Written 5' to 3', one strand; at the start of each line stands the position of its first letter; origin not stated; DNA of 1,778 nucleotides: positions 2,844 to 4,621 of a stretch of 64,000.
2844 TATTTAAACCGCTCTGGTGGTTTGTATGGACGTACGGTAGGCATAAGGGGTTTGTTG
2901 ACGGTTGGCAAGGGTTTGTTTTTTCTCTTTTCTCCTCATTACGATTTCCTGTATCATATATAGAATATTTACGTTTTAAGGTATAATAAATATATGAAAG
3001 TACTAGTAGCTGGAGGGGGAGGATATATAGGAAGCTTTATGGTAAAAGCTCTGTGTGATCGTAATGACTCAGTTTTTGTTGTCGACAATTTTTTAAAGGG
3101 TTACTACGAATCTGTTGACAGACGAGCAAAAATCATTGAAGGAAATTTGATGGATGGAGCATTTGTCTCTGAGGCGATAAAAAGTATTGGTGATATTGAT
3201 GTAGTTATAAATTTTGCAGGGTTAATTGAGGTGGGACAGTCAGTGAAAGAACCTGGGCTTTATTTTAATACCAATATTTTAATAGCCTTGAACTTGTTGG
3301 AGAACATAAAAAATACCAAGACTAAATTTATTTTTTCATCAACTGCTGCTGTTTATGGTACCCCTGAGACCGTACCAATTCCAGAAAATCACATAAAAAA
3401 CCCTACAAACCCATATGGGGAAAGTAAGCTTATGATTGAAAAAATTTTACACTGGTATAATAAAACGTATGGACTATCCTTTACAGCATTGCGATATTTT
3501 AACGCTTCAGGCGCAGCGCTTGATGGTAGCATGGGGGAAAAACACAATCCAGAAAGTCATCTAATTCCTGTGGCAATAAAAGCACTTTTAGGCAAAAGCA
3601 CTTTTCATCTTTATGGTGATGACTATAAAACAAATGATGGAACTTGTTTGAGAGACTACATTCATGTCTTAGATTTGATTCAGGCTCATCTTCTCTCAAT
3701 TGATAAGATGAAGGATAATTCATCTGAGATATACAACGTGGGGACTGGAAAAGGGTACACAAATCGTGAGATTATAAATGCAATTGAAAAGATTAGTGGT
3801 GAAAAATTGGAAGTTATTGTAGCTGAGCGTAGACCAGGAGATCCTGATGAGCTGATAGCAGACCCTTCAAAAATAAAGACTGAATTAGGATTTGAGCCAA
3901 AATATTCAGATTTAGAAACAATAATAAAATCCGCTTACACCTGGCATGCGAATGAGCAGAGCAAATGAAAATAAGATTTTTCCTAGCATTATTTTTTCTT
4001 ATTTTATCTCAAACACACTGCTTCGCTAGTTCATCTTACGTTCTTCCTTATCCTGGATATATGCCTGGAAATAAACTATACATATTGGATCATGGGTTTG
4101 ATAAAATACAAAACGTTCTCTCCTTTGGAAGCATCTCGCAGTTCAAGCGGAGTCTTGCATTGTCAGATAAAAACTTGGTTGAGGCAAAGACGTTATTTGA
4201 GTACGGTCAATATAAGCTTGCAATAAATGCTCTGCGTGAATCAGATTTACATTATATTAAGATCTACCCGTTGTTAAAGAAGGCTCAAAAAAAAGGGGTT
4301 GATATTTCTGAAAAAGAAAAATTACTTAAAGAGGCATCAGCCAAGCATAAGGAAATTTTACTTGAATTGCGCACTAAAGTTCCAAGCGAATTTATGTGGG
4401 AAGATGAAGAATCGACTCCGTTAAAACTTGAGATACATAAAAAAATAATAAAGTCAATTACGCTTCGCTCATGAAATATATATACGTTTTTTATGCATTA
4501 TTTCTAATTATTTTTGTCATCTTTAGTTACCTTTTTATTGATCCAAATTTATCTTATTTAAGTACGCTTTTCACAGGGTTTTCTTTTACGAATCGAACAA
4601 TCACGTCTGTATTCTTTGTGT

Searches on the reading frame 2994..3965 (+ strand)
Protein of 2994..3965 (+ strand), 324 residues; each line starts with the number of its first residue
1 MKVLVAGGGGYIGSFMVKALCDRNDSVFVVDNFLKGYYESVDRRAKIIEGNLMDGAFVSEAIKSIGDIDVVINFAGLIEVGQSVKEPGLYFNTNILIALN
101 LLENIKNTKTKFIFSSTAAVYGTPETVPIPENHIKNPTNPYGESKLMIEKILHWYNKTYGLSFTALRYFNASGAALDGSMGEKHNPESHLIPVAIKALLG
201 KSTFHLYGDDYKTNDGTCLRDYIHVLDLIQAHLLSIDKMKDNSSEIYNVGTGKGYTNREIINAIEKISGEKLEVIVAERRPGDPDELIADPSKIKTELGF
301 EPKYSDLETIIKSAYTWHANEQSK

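Call 4: search_protein_families(library=pfam, proteins=[window:2994-3965:+], max_evalue=0.001)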
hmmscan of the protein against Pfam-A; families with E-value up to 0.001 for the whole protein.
window:2994-3965:+ (324 aa): 8 families
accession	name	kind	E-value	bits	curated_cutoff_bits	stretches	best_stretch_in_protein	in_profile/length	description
PF16363.11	GDP_Man_Dehyd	-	2.9e-54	185.2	27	1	4-305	1-324/332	GDP-mannose 4,6 dehydratase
PF01370.27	Epimerase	-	3.4e-51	174.4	20.9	1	3-250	1-240/240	NAD dependent epimerase/dehydratase family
PF04321.23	RmlD_sub_bind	-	1.4e-11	44.4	27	1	1-159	1-143/287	RmlD substrate binding domain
PF01073.25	3Beta_HSD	-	4.9e-10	39.3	22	1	4-156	1-161/280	3-beta hydroxysteroid dehydrogenase/isomerase family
PF07993.18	NAD_binding_4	-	3.5e-08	33.3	20.1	1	40-184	58-220/258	Male sterility protein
PF02719.21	Polysacc_synt_2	-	1e-06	28.6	20.2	1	3-173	1-173/293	Polysaccharide biosynthesis protein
PF05368.20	NmrA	-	8.1e-05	22.8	27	1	2-164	4-148/298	NmrA-like family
PF13460.12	NAD_binding_10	-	0.0006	20.2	27.2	1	7-167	1-142/184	NAD(P)H-binding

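Call 5: search_protein_families(library=ncbifam, proteins=[window:2994-3965:+], max_evalue=0.001)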
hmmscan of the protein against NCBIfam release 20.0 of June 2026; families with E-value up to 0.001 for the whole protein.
window:2994-3965:+ (324 aa): 28 families (the best 25 are shown)
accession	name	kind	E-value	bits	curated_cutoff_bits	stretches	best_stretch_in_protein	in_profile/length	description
TIGR01179.1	galE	equivalog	2.3e-110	368.6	262.3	1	2-322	1-329/332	UDP-glucose 4-epimerase GalE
NF007956.0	PRK10675.1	subfamily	1.4e-61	208.6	394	1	1-320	1-331/338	UDP-glucose 4-epimerase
TIGR01181.1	dTDP_gluc_dehyt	equivalog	4.3e-40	137.8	365.1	1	2-322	1-315/321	dTDP-glucose 4,6-dehydratase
TIGR02197.1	heptose_epim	equivalog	1.3e-33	116.6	274.6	1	3-271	1-263/316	ADP-glyceromanno-heptose 6-epimerase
TIGR04180.1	EDH_00030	hypoth_equivalog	4.4e-31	108.1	475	1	3-305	1-297/297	NAD-dependent 4,6-dehydratase LegB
NF011728.1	PRK15181.1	equivalog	2.2e-24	86.1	760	1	3-323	18-342/348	Vi polysaccharide biosynthesis UDP-N-acetylglucosaminuronic acid C-4 epimerase TviC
NF043036.1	ErythonDh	equivalog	1.4e-16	60.6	325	1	1-157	1-165/321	D-erythronate dehydrogenase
NF008872.0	PRK11908.1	equivalog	1.4e-16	60.5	294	1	1-266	2-269/349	bifunctional UDP-4-keto-pentose/UDP-xylose synthase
NF047922.1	GDPFucSynFcl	equivalog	3.1e-16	59.7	500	1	2-323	4-306/308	GDP-L-fucose synthase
NF007490.0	PRK10084.1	subfamily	3.8e-16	59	649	1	1-322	1-338/361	dTDP-glucose 4,6-dehydratase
NF008360.0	PRK11150.1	equivalog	9e-16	57.9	452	1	3-267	2-253/310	ADP-glyceromanno-heptose 6-epimerase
NF007582.0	PRK10217.1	equivalog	4.9e-15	55.5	698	1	2-321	3-335/355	dTDP-glucose 4,6-dehydratase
TIGR02622.1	CDP_4_6_dhtase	equivalog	6.6e-12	45.2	278.45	1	2-321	6-333/352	CDP-glucose 4,6-dehydratase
TIGR01472.1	gmd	equivalog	2.7e-11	43.3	415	1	41-305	52-326/342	GDP-mannose 4,6-dehydratase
TIGR01214.1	rmlD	equivalog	2.9e-09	36.4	224.05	1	2-158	1-141/285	dTDP-4-dehydrorhamnose reductase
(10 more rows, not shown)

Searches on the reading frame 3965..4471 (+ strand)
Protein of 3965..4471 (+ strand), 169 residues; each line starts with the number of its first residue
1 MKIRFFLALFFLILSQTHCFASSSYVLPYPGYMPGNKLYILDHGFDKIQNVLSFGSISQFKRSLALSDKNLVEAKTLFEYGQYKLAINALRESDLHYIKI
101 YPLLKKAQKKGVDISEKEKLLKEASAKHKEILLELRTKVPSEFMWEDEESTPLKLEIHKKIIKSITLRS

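Call 6: search_protein_families(library=pfam, proteins=[window:3965-4471:+], max_evalue=0.0001)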
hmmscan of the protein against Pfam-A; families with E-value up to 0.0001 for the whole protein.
window:3965-4471:+ (169 aa): 1 family
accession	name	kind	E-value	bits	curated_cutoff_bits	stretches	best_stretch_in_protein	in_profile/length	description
PF18915.5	DUF5667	-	5.2e-10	40.1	27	1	32-141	2-98/99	Domain of unknown function (DUF5667)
